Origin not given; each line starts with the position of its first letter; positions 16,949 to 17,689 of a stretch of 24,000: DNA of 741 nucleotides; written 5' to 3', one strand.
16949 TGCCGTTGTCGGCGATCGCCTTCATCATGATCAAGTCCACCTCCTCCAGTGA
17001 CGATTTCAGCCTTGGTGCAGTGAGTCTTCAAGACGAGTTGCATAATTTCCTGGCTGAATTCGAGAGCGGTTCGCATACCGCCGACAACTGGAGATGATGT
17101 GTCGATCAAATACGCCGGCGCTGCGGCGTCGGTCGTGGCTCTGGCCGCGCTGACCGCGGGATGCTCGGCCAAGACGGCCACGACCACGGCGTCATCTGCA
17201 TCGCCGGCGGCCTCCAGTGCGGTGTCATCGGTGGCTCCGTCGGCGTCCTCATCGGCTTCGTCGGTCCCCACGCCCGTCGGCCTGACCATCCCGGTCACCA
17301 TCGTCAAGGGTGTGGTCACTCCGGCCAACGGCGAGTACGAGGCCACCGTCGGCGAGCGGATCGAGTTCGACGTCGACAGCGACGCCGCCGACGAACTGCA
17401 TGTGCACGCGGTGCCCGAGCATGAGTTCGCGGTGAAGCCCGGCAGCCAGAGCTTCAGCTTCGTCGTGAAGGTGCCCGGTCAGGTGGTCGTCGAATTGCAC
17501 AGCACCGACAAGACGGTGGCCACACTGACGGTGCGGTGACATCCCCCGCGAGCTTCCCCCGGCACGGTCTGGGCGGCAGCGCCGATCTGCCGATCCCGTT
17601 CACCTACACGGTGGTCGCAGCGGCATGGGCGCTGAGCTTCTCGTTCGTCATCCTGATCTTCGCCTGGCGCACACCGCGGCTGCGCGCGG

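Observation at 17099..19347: Lipoprotein / 10-TM membrane protein / lipoprotein module chained to the CuMMO genes: candidate undescribed maturation or copper-supply system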

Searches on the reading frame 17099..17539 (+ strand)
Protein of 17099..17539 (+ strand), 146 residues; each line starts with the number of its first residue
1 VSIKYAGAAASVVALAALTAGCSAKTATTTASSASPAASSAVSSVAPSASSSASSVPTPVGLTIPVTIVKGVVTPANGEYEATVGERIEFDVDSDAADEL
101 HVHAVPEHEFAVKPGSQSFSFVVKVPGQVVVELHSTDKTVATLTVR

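Call 4: search_protein_families(library=pfam, proteins=[window:17099-17539:+], max_evalue=1)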
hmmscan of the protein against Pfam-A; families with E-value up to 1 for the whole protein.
window:17099-17539:+ (146 aa): 1 family
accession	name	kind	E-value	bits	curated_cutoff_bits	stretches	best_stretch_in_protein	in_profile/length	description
PF17823.6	DUF5585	-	0.16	11.4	25.6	1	7-77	156-226/480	Family of unknown function (DUF5585)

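Call 5: search_protein_families(library=ncbifam, proteins=[window:17099-17539:+], max_evalue=1)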
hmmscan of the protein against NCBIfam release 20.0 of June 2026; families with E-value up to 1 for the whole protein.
window:17099-17539:+ (146 aa): 8 families
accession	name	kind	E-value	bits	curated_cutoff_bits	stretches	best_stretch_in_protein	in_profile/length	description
NF000855.0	PRK00075.2-4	equivalog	3.5e-05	22.8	399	1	15-104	34-126/339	cobalt-precorrin-5B (C(1))-methyltransferase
NF000856.0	PRK00075.2-5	equivalog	0.017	14.2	343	1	18-99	34-118/334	cobalt-precorrin-5B (C(1))-methyltransferase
NF053532.1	lipo_SCO4651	subfamily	0.089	12.4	65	1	6-55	3-54/277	SCO4651 family lipoprotein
NF033820.0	STM0539_fam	subfamily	0.1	12.2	50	1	14-84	6-74/141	STM0539 family protein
NF053526.1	Myco_lipo_LppK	equivalog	0.25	11.3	125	1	8-63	10-62/167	lipoprotein LppK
NF049864.1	lipo_LppU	equivalog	0.31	10.9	135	1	8-68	10-71/199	LppU family putative lipoprotein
NF040528.1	SP_0198_lipo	equivalog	0.32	11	100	1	8-55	6-53/144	SP_0198 family lipoprotein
NF000853.0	PRK00075.2-2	equivalog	0.34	10.1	346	1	23-90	43-112/307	cobalt-precorrin-5B (C(1))-methyltransferase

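Call 7: search_solved_structures(query=window:17099-17539:+, max_evalue=10)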
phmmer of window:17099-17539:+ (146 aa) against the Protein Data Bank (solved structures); distinct sequences matched with E-value up to 10: 4.
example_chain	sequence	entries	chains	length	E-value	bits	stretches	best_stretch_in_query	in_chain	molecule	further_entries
6e5f_A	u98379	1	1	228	0.18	15.3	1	4-55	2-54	Lipid binding protein LpqN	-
6e5d_A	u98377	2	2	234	0.18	15.3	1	4-55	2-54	Lipid binding protein LpqN | Probable conserved lipoprotein LpqN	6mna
4peu_A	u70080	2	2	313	0.7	13.4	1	68-136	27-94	Uncharacterized protein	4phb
8acf_A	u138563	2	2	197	2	11.9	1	33-93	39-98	Complement C2b fragment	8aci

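Call 16: find_homologous_proteins(query=window:17099-17539:+)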
Query window:17099-17539:+ (146 aa): 33 proteins with E <= 0.001 among 8000 candidates.
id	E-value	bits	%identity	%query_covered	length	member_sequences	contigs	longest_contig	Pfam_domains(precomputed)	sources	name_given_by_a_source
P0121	1.5e-79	282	100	100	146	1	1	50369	-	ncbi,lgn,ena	-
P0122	2.7e-64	233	84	100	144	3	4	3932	-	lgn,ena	-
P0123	5.7e-64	232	87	62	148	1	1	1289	-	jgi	jgi:hypothetical protein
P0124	2.3e-62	226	81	100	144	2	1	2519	-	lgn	-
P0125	3.9e-55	203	76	100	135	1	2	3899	-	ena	-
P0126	4.4e-55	203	73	100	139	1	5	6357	-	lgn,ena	-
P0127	5.7e-55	203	76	100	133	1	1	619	-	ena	-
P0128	2.2e-52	194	72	100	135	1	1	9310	-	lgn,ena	-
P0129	5.3e-52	193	71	100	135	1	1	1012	-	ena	-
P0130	5.9e-52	193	71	100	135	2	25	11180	-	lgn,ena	-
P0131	1.8e-51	191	70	100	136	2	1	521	-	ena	-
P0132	2.0e-48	181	67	100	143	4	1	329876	-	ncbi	ncbi:MAG: hypothetical protein ACOYB7_02120 [Mycobacterium sp.]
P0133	1.4e-47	179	64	100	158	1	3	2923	-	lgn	-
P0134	9.0e-46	173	68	100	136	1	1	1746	-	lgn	-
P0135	5.3e-45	170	65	100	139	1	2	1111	-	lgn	-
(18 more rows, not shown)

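Call 42: predict_structure(alignment_id=A2)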
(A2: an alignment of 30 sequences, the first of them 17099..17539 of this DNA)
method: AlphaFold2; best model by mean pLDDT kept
length: 146 residues; sequences in the alignment: 30
mean_pLDDT: 77.7   pTM: 0.59
mean pLDDT of the five models: 77.7, 76.2, 75.7, 71.9, 65.3
residues with pLDDT >= 90: 87; 70-90: 3; 50-70: 18; < 50: 38
segments of 3 or more residues with pLDDT < 50: 7-15, 22-24, 29-44, 49-52
pLDDT, mean of each block of 10 residues (from residue 1): 51 48 48 44 49 66 97 96 97 97 95 98 96 95 98
secondary structure, 60 per line:
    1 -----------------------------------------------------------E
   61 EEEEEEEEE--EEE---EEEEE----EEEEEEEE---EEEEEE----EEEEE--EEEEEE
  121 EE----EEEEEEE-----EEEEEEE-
elements in order: E60-69 E72-74 E78-82 E87-94 E98-103 E108-112 E115-122 E127-133 E139-145

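Call 46: fold_search(model_id=the predicted structure, library=pdb)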
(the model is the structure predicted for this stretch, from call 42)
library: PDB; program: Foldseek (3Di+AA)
matches with E <= 10: 1700; with E <= 0.001: 266
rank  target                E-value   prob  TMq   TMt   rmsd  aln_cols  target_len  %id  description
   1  2cua_A                5.4e-06  1.00  0.44  0.51   2.8        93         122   22  THE CUA DOMAIN OF CYTOCHROME BA3 FROM THERMUS THERMOPHILUS (released 1999-05-28)
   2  5u7n_B                7.3e-06  1.00  0.41  0.50   3.3        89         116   24  CRYSTAL STRUCTURE OF A CHIMERIC CUA DOMAIN (SUBUNIT II) OF CYTOCHROME BA3 FROM THERMUS THERMOPHILUS WITH THE AMICYANIN (released 2017-11-22)
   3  5ndc_B                1.1e-05  1.00  0.44  0.39   2.7        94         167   21  Structure of ba3-type cytochrome c oxidase from Thermus thermophilus by serial femtosecond crystallography (released 2017-08-23)
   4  5u7n_G                1.2e-05  1.00  0.42  0.52   3.3        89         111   24  CRYSTAL STRUCTURE OF A CHIMERIC CUA DOMAIN (SUBUNIT II) OF CYTOCHROME BA3 FROM THERMUS THERMOPHILUS WITH THE AMICYANIN (released 2017-11-22)
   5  6ptt_A                1.4e-05  1.00  0.44  0.52   2.8        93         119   22  Soluble model of Arabidopsis thaliana CuA (Tt3LAt) (released 2019-11-20)
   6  5u7n_E                1.5e-05  1.00  0.43  0.54   2.9        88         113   23  CRYSTAL STRUCTURE OF A CHIMERIC CUA DOMAIN (SUBUNIT II) OF CYTOCHROME BA3 FROM THERMUS THERMOPHILUS WITH THE AMICYANIN (released 2017-11-22)
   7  2cua_B                2.0e-05  1.00  0.42  0.46   3.3        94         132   21  THE CUA DOMAIN OF CYTOCHROME BA3 FROM THERMUS THERMOPHILUS (released 1999-05-28)
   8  4n8u_A                2.3e-05  1.00  0.46  0.26   4.8       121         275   18  Two-Domain Laccase from Streptomyces viridochromogenes at 2.4 A resolution AC629 (released 2014-10-29)
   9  8vuk                  2.5e-05  1.00  0.43  0.63   3.2        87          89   20  The crystal structure of Brucella abortus FtrB at 1.3 Angstrom resolution (released 2025-01-22)
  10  5u7n_F                2.6e-05  1.00  0.44  0.56   2.8        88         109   20  CRYSTAL STRUCTURE OF A CHIMERIC CUA DOMAIN (SUBUNIT II) OF CYTOCHROME BA3 FROM THERMUS THERMOPHILUS WITH THE AMICYANIN (released 2017-11-22)
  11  9cck_A                2.6e-05  1.00  0.46  0.18   5.2       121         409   16  Multi-copper oxidase with a C-terminal cupredoxin domain from Nitrosopumilus maritimus (released 2025-02-05)
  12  7wgu_A                2.6e-05  1.00  0.43  0.20   3.1        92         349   21  Crystal structure of metal-binding protein EfeO from Escherichia coli (released 2022-12-14)
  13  5u7n_A                3.5e-05  1.00  0.42  0.51   3.3        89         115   24  CRYSTAL STRUCTURE OF A CHIMERIC CUA DOMAIN (SUBUNIT II) OF CYTOCHROME BA3 FROM THERMUS THERMOPHILUS WITH THE AMICYANIN (released 2017-11-22)
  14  6pty_A                3.8e-05  1.00  0.44  0.52   3.0        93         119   20  Soluble model of human CuA (Tt3Lh) (released 2019-11-20)
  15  6yzd_CCC              4.0e-05  1.00  0.48  0.27   4.5       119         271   17  Crystal structure of the M295A variant of Ssl1 (released 2021-05-12)
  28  7wgu_B                6.0e-05  1.00  0.43  0.20   3.1        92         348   21  Crystal structure of metal-binding protein EfeO from Escherichia coli (released 2022-12-14)
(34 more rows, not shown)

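Call 113: search_solved_structures(query=A2, max_evalue=10, show_alignments=3)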
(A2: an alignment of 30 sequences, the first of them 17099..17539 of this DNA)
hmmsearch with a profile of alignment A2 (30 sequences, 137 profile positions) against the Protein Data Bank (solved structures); distinct sequences matched with E-value up to 10: 11.
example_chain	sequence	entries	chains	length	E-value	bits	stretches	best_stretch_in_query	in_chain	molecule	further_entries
3x1e_A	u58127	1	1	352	0.17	15.2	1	8-72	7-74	Nitrite reductase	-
3x1n_A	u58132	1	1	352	0.25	14.7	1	8-72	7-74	Nitrite reductase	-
3x1f_A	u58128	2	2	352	0.34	14.3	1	8-72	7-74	Nitrite reductase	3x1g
6taf_A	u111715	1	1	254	0.54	13.6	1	10-46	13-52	SLT domain-containing protein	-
6ta9_A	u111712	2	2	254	0.54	13.6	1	10-46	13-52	SLT domain-containing protein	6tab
6tad_A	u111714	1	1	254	0.54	13.6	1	10-46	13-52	SLT domain-containing protein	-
6e5f_A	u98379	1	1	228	0.64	13.4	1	4-50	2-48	Lipid binding protein LpqN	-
6e5d_A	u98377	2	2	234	0.65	13.4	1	4-50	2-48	Lipid binding protein LpqN | Probable conserved lipoprotein LpqN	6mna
3wia_A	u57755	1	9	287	5.8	10.3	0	90-119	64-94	Nitrite reductase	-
9kwt_A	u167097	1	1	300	6.3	10.2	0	92-119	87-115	Copper-containing nitrite reductase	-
9kvl_A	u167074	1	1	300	6.4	10.1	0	90-119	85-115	Copper-containing nitrite reductase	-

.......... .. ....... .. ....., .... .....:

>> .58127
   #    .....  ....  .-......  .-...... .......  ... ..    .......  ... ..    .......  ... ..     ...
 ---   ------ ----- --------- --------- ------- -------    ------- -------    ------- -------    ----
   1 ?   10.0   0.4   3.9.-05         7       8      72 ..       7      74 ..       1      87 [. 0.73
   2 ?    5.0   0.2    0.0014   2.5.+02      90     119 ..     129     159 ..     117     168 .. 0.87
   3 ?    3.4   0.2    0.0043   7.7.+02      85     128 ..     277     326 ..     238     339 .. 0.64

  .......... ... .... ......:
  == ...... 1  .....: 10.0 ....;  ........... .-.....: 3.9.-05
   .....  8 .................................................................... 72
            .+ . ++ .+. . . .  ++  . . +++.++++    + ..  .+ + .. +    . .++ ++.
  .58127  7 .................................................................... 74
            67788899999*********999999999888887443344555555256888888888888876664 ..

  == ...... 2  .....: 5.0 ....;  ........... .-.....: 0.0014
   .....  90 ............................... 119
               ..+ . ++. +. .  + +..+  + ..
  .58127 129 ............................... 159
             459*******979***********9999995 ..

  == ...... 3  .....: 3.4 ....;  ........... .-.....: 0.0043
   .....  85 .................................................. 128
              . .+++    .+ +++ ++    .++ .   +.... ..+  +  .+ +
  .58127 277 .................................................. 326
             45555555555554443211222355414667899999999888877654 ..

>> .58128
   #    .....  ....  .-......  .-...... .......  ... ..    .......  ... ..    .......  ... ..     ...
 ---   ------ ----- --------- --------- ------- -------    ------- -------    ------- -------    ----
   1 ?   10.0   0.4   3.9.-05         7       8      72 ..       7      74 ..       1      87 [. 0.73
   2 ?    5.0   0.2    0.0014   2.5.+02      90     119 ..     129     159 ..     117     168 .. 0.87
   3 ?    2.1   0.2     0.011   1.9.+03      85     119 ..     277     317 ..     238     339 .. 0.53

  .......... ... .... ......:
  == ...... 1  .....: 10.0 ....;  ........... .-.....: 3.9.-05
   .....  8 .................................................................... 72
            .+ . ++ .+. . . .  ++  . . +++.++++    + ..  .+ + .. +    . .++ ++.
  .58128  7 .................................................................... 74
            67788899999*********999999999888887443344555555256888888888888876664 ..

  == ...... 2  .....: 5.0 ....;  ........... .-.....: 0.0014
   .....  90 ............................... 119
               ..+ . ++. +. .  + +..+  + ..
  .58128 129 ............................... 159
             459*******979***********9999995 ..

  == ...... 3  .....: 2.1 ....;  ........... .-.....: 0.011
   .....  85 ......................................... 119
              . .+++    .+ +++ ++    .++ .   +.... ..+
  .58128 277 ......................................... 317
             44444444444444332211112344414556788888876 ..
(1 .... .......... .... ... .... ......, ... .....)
